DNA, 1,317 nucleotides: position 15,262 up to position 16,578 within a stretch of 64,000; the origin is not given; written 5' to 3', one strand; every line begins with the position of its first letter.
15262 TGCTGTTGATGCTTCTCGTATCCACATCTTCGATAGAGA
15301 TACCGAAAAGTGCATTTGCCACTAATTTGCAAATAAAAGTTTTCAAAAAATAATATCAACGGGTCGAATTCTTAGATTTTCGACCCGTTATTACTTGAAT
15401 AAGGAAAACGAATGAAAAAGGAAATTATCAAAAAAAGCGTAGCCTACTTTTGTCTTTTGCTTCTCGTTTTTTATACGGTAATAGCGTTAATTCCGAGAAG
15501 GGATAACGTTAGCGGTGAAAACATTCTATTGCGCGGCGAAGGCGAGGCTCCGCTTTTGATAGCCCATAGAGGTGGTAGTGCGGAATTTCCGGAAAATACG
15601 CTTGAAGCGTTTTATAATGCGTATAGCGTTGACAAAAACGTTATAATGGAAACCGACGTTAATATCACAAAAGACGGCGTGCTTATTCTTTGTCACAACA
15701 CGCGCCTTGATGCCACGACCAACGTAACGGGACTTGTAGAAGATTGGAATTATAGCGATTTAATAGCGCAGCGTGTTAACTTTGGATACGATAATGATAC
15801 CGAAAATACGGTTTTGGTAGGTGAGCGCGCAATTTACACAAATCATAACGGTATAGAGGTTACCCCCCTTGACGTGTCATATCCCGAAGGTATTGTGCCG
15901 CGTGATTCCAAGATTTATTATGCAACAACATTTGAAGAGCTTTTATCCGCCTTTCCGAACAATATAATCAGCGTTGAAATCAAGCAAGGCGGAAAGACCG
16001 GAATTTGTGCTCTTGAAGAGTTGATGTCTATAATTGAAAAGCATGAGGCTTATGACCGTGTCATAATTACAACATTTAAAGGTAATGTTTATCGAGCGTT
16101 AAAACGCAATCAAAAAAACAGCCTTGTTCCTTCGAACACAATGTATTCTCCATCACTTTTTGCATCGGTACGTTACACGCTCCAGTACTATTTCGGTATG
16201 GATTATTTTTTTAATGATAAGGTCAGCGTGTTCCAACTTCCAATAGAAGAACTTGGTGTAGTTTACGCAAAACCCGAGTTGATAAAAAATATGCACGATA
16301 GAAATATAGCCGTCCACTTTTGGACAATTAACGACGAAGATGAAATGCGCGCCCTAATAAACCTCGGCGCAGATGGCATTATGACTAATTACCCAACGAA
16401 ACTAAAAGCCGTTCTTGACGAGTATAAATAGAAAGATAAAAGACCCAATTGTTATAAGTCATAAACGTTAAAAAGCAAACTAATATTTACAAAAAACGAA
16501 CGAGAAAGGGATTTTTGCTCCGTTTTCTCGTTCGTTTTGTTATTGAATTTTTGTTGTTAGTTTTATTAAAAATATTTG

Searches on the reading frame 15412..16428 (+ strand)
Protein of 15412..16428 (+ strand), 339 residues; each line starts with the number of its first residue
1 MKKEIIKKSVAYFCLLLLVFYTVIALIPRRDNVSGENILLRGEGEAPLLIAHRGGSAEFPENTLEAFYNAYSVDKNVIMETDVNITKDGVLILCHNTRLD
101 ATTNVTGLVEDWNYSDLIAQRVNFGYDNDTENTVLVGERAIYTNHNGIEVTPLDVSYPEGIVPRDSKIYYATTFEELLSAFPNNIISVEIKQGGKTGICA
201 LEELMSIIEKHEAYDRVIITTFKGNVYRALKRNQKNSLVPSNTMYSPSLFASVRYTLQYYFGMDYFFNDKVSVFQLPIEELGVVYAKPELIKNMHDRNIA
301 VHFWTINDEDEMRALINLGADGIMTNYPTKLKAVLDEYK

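Call 29: search_protein_families(library=pfam, proteins=[window:15412-16428:+], max_evalue=0.00001)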
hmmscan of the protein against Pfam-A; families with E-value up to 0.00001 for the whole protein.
window:15412-16428:+ (339 aa): 2 families
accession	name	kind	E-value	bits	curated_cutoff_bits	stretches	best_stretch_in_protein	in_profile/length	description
PF03009.23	GDPD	-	3.1e-35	122.9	23.6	1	52-329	1-243/244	Glycerophosphoryl diester phosphodiesterase family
PF13653.12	GDPD_2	-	1.7e-09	38.3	27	1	301-329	2-30/30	Glycerophosphoryl diester phosphodiesterase family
